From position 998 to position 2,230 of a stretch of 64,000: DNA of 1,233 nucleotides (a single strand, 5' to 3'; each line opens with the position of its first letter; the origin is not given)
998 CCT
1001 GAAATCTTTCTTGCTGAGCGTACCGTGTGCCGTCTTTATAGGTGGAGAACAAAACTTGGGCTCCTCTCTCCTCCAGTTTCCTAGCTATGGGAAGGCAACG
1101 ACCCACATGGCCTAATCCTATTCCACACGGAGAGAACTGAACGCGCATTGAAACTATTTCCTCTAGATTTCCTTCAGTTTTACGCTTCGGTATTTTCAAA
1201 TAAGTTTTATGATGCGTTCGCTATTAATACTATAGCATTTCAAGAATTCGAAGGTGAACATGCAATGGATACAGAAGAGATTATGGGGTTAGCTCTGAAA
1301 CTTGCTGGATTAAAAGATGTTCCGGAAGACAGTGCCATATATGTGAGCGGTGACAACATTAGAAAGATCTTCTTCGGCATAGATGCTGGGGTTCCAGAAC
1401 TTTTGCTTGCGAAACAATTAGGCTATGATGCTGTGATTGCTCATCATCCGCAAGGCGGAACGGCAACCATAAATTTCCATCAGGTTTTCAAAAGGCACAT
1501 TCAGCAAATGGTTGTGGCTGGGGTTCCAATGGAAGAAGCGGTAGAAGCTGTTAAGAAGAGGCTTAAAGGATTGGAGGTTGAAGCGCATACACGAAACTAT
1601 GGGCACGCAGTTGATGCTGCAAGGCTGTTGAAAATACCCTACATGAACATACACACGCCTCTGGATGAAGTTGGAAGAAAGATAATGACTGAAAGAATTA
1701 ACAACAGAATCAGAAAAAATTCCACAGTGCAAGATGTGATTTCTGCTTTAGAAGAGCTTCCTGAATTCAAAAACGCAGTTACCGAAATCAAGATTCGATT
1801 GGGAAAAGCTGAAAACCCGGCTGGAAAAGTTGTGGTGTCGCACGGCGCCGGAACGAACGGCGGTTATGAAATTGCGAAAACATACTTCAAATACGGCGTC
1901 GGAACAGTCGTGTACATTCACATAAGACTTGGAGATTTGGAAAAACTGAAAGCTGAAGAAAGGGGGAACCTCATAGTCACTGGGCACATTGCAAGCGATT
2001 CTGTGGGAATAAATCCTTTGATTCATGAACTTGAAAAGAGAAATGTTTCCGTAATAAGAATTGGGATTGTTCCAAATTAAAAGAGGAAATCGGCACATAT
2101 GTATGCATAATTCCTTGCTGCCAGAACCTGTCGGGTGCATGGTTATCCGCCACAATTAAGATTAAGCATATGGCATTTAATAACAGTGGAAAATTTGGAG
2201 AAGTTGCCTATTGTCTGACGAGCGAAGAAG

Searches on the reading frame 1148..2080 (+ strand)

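Call 3: search_protein_families(library=pfam, proteins=[window:1148-2080:+], max_evalue=0.1)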
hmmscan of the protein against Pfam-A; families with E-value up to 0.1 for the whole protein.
window:1148-2080:+ (310 aa): 1 family
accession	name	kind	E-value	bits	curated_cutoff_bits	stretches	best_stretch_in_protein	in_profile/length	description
PF01784.24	DUF34_NIF3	-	2.7e-05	24.4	23.4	1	69-122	34-89/256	Duf34/NIF3 (NGG1p interacting factor 3)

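Call 4: search_protein_families(library=ncbifam, proteins=[window:1148-2080:+], max_evalue=0.1)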
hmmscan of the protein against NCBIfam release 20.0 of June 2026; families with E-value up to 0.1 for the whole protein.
window:1148-2080:+ (310 aa): 1 family
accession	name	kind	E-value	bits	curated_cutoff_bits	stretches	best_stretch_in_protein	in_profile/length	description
TIGR00486.1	YbgI_SA1388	equivalog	0.001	18.8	130.55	0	69-123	34-90/250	Nif3-like dinuclear metal center hexameric protein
